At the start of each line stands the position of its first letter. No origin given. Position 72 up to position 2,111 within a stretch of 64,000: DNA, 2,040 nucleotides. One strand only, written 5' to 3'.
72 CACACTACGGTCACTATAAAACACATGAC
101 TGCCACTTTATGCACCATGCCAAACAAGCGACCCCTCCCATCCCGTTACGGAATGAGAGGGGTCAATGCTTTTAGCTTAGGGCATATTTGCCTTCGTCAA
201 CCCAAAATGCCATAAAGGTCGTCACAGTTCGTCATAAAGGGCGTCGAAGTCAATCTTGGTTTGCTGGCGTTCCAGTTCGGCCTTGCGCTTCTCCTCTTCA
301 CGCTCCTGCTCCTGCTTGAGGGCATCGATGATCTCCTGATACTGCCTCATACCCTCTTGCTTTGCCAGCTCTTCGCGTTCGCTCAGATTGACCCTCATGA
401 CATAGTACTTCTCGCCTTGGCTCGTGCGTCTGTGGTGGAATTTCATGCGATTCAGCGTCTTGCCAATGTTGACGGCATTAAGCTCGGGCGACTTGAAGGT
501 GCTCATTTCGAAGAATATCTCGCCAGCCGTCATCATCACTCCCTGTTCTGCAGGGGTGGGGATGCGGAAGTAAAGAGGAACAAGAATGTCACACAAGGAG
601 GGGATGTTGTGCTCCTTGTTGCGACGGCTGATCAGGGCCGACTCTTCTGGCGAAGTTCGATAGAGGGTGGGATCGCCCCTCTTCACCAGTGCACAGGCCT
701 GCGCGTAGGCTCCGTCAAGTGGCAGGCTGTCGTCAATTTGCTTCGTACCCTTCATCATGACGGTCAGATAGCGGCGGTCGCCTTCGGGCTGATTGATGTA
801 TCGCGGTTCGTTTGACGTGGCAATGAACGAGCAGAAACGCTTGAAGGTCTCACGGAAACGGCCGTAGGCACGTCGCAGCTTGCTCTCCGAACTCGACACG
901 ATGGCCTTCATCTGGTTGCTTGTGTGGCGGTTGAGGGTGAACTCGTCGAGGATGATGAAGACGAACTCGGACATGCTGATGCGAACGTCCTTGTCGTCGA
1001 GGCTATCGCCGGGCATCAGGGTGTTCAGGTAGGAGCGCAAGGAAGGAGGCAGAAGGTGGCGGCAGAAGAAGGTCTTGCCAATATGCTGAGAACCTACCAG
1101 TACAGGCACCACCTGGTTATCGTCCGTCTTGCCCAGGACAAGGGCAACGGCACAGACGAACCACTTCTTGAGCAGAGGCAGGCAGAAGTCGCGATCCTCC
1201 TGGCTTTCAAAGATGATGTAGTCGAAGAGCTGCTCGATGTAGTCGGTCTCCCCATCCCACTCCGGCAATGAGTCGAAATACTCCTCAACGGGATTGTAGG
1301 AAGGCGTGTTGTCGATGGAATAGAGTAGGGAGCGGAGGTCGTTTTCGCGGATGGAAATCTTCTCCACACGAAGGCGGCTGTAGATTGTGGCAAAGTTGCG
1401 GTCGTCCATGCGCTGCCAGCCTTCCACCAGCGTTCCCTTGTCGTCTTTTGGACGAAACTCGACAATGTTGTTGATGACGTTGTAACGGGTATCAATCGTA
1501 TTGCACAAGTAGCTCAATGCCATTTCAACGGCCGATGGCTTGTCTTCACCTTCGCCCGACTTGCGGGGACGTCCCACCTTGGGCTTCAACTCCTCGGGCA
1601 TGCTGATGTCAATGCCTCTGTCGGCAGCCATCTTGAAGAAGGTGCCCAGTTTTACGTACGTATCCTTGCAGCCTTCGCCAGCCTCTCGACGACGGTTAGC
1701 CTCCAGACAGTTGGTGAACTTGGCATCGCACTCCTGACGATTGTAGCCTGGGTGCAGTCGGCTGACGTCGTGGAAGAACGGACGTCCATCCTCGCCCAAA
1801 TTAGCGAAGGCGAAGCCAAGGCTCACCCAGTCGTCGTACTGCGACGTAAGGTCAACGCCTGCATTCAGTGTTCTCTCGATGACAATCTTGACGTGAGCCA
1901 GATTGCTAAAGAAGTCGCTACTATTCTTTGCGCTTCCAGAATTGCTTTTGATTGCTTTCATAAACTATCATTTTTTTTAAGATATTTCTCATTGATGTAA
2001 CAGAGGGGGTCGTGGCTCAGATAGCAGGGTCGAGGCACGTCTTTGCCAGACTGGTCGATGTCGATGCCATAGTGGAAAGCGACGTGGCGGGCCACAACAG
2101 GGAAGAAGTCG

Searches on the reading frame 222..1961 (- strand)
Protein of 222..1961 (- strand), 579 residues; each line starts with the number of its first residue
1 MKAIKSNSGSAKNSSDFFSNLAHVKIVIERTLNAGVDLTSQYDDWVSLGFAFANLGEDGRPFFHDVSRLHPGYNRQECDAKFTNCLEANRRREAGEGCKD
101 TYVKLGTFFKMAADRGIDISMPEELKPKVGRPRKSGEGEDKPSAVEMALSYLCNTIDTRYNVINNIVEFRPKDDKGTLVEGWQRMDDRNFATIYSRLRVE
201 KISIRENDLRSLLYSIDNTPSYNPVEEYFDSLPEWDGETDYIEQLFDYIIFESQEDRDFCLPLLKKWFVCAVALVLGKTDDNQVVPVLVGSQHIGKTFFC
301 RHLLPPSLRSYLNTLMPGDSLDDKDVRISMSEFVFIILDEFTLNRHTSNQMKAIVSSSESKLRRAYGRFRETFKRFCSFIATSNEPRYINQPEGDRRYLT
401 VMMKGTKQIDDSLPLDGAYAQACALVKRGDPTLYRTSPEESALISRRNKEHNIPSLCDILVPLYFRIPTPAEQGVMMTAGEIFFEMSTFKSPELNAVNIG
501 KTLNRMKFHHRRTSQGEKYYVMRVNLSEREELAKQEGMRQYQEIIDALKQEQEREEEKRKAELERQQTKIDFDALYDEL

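Call 81: search_protein_families(library=pfam, proteins=[window:222-1961:-], max_evalue=0.0001)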
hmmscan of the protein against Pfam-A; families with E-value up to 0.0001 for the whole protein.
window:222-1961:- (579 aa): 4 families
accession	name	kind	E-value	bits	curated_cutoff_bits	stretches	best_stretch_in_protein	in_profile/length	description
PF05272.17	VapE-like_dom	-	5.9e-28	98.3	25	1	231-452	3-216/217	Virulence-associated protein E-like domain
PF08707.16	PriCT_2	-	3.3e-11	43.8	22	1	36-112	10-77/77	Primase C terminal 2 (PriCT-2)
PF19263.5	DUF5906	-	2.5e-09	38.2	27.6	1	288-397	1-114/114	Family of unknown function (DUF5906)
PF12990.12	DUF3874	-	7e-07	29.9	28.3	1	463-521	10-71/71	Domain of unknonw function from B. Theta Gene description (DUF3874)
